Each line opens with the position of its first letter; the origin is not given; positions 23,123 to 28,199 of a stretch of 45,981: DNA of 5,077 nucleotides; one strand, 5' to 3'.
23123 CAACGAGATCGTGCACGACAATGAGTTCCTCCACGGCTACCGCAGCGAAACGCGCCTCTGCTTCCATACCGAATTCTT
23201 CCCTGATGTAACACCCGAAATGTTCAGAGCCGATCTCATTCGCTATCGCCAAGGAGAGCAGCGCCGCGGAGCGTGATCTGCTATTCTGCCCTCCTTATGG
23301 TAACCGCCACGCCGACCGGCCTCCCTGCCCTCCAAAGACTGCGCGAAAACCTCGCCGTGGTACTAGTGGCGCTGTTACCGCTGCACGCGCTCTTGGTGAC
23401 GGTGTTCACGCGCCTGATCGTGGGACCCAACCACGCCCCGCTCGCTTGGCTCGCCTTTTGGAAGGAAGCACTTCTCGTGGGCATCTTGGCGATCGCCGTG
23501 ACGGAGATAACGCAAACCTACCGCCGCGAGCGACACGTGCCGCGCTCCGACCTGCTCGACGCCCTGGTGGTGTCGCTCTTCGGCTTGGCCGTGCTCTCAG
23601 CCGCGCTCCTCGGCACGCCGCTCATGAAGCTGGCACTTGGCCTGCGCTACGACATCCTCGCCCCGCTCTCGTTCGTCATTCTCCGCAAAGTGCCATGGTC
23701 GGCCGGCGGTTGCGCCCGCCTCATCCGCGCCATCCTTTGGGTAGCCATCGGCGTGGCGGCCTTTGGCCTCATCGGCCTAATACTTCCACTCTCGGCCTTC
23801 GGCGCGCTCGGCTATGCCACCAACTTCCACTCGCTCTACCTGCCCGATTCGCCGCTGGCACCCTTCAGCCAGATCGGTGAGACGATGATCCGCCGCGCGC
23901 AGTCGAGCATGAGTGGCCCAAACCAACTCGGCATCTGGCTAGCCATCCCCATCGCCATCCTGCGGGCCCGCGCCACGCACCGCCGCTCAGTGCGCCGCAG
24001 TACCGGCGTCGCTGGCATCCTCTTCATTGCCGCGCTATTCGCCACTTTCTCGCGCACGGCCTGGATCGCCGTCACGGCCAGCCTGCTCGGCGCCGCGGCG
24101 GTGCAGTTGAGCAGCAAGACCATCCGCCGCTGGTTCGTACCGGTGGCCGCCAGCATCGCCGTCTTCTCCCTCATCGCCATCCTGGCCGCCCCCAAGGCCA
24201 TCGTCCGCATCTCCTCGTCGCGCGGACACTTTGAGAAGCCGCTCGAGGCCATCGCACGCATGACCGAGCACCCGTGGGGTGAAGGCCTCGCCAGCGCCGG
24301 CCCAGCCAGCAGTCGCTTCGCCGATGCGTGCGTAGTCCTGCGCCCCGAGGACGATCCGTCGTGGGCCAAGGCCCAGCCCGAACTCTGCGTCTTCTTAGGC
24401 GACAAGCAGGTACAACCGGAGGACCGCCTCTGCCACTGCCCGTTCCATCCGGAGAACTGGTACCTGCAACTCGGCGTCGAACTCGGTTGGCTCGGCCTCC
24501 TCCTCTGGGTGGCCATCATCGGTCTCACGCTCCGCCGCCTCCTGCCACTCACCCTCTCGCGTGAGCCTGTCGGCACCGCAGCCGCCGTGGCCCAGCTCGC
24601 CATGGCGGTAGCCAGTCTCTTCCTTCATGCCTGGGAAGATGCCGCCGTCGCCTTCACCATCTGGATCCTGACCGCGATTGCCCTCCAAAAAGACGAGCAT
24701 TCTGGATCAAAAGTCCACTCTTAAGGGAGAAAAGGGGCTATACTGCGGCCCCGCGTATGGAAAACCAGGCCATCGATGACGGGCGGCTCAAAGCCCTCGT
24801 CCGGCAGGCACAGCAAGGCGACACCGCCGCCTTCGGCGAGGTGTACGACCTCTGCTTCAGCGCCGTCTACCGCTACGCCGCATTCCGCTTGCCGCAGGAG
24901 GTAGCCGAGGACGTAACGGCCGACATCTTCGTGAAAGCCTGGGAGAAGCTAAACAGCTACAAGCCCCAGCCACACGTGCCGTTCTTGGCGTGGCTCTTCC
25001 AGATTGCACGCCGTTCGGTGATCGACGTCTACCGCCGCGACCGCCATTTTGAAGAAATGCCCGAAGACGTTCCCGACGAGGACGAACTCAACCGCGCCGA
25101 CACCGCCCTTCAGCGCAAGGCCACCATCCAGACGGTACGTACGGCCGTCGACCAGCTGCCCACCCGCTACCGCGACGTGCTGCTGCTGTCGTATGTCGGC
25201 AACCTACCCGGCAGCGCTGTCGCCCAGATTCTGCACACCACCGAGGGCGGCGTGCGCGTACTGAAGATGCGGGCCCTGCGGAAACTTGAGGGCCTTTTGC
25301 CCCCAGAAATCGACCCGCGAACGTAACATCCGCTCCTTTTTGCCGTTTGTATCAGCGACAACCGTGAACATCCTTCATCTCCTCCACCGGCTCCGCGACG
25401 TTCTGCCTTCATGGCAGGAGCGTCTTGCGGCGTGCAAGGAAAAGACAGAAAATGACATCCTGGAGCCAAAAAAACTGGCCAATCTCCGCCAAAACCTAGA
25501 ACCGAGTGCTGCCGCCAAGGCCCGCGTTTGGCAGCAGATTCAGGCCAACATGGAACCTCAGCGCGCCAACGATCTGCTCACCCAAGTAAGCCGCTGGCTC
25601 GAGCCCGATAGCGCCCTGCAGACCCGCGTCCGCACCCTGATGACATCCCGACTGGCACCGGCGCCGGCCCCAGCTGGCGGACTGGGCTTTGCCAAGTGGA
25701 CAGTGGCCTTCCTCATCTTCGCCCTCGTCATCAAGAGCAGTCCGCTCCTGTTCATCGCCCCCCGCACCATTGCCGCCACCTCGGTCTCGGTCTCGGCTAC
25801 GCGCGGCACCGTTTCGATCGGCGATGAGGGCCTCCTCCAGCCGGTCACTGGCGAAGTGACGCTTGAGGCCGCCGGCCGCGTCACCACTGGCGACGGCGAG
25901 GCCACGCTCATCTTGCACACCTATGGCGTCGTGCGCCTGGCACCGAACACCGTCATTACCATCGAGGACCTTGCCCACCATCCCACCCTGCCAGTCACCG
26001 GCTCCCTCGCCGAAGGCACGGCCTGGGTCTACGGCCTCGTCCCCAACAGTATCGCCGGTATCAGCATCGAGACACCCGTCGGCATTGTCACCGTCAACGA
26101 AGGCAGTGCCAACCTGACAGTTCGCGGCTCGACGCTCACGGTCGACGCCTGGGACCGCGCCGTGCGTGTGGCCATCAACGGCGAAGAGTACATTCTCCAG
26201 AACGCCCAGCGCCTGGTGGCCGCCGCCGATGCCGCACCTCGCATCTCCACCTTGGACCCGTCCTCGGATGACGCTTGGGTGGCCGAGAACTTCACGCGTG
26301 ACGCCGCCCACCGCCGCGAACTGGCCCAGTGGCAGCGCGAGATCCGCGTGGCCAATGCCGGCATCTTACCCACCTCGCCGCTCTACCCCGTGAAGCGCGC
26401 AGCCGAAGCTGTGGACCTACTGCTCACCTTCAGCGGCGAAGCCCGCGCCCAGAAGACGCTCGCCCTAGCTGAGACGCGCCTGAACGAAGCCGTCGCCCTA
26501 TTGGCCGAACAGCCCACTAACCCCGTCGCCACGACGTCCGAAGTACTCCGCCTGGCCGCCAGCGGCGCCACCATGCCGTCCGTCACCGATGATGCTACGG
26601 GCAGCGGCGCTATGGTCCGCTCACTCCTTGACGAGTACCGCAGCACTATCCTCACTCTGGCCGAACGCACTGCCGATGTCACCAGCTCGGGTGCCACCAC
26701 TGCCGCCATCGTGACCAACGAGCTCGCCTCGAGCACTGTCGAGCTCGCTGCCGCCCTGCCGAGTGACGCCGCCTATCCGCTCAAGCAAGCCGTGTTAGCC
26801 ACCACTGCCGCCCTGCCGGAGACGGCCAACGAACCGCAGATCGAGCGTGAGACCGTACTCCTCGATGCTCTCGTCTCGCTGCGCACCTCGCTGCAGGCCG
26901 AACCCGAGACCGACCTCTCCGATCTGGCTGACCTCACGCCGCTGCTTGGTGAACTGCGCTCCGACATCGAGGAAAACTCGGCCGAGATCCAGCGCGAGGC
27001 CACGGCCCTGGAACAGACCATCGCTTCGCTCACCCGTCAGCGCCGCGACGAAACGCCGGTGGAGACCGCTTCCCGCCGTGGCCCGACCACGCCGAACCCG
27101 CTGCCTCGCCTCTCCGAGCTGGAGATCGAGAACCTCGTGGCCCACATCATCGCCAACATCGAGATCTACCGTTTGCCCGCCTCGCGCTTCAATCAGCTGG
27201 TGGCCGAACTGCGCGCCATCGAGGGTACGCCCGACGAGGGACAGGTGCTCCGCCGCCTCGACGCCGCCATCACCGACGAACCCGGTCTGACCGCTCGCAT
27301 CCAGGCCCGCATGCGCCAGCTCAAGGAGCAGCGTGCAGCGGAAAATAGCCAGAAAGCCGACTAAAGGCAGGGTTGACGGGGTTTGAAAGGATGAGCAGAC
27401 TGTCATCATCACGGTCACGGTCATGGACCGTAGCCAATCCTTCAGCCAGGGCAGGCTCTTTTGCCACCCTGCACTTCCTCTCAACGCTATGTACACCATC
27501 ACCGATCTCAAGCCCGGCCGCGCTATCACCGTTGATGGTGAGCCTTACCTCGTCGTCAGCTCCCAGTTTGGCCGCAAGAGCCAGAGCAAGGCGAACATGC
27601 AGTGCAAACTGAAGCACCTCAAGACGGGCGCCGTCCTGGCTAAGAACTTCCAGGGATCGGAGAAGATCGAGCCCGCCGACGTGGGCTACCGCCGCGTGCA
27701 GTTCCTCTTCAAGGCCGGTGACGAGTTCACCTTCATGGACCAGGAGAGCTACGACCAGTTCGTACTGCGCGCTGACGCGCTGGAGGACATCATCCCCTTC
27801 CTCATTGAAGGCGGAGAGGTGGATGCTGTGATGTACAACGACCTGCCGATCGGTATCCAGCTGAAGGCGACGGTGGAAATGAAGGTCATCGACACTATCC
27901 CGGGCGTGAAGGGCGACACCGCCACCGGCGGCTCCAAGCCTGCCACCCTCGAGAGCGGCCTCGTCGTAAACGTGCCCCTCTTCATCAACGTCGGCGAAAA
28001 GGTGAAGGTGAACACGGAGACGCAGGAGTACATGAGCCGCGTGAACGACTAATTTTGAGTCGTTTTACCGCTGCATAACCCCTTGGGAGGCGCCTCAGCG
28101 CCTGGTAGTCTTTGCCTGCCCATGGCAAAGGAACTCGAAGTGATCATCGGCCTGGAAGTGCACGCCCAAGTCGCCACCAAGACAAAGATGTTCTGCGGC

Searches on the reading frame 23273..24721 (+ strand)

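Call 55: search_protein_families(library=pfam, proteins=[window:23273-24721:+], max_evalue=0.00001)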
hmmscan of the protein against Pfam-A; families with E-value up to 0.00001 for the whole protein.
window:23273-24721:+ (483 aa): 1 family
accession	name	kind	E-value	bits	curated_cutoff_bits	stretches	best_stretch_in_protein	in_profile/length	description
PF04932.20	Wzy_C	-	6.2e-09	36.3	31.7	0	248-310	3-66/149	O-Antigen ligase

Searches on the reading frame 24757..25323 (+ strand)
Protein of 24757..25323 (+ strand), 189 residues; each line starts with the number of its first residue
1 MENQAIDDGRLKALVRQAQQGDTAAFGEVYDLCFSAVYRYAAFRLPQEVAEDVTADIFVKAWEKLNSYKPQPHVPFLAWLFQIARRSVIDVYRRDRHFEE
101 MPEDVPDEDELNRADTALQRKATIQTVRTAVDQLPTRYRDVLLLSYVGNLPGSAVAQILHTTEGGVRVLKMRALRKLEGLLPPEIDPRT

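Call 56: search_protein_families(library=pfam, proteins=[window:24757-25323:+], max_evalue=0.00001)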
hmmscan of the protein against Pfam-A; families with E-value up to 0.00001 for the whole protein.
window:24757-25323:+ (189 aa): 3 families
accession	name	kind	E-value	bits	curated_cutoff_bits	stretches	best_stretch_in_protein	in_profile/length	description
PF04542.20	Sigma70_r2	-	4.4e-13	49.3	24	1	36-96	8-69/71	Sigma-70 region 2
PF08281.18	Sigma70_r4_2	-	9.9e-13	48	25.7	1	126-177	3-54/54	Sigma-70, region 4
PF04545.22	Sigma70_r4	-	1.9e-07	30.9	24.1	1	130-177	1-48/50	Sigma-70, region 4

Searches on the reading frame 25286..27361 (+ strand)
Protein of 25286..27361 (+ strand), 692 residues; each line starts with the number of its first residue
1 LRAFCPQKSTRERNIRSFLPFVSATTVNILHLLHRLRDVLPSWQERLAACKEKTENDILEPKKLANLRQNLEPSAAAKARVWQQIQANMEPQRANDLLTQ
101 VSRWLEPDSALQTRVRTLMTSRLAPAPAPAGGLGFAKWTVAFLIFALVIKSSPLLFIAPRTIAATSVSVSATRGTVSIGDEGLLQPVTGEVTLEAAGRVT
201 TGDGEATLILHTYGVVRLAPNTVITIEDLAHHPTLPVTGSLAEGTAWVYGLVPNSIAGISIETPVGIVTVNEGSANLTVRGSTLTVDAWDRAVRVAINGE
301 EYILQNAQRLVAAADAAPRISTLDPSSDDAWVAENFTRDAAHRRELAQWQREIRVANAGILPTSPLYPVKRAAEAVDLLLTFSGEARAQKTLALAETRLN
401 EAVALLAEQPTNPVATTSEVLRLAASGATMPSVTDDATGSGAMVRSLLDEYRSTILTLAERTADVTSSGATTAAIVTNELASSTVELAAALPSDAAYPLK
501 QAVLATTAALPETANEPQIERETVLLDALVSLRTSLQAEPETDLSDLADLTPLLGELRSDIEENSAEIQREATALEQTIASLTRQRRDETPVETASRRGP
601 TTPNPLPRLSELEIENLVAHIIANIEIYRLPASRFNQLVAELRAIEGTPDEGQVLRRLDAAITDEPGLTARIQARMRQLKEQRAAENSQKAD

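Call 56: search_protein_families(library=pfam, proteins=[window:25286-27361:+], max_evalue=0.00001)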
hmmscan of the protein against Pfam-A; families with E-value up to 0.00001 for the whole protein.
window:25286-27361:+ (692 aa): 1 family
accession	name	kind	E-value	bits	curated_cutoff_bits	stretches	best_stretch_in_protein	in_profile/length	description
PF18915.5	DUF5667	-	7.7e-13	49.2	27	1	359-421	1-63/99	Domain of unknown function (DUF5667)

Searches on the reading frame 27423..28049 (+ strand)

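Call 56: search_protein_families(library=pfam, proteins=[window:27423-28049:+], max_evalue=0.00001)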
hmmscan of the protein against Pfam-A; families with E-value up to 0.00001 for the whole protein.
window:27423-28049:+ (209 aa): 3 families
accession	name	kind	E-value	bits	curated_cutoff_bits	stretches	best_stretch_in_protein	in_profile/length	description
PF09285.17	Elong-fact-P_C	-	4.6e-27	93.9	25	1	151-206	1-56/56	Elongation factor P, C-terminal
PF01132.26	EFP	-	1.2e-16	60.8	27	1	90-143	1-54/54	Elongation factor P (EF-P) OB domain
PF08207.18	EFP_N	-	1.2e-12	48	23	1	26-82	2-58/58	Elongation factor P (EF-P) KOW-like domain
